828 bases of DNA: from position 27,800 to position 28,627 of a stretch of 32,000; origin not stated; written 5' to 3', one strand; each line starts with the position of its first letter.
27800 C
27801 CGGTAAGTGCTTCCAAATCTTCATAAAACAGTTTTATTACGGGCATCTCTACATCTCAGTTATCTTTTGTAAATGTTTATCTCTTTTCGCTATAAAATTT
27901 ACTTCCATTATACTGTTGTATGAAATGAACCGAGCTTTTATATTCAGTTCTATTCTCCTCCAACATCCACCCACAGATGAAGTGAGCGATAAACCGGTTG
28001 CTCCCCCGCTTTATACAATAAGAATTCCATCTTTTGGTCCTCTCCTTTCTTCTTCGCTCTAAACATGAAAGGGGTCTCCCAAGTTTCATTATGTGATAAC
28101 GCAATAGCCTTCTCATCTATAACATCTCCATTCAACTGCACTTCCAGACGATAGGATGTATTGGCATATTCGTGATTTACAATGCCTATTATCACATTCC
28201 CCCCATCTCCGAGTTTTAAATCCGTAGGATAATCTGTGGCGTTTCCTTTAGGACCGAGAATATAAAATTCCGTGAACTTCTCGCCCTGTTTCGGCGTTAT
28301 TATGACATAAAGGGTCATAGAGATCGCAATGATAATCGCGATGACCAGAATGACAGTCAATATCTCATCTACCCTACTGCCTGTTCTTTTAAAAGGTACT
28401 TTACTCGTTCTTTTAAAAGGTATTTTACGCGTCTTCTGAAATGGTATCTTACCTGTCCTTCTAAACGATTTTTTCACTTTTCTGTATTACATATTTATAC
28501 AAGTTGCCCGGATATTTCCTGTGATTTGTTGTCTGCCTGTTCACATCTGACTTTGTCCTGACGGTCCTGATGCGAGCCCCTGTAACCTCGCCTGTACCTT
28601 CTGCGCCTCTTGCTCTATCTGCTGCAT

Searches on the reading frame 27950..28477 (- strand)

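Call 16: search_protein_families(library=pfam, proteins=[window:27950-28477:-], max_evalue=0.001)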
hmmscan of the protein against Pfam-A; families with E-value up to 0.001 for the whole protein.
window:27950-28477:- (175 aa): 1 family
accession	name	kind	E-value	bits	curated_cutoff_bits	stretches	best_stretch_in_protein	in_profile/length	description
PF07760.16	DUF1616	-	9.4e-43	147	31.6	1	22-171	135-307/307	Protein of unknown function (DUF1616)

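Call 20: search_protein_families(library=ncbifam, proteins=[window:27950-28477:-], max_evalue=0.01)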
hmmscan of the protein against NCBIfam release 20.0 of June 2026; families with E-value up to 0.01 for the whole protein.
window:27950-28477:- (175 aa): 0 families
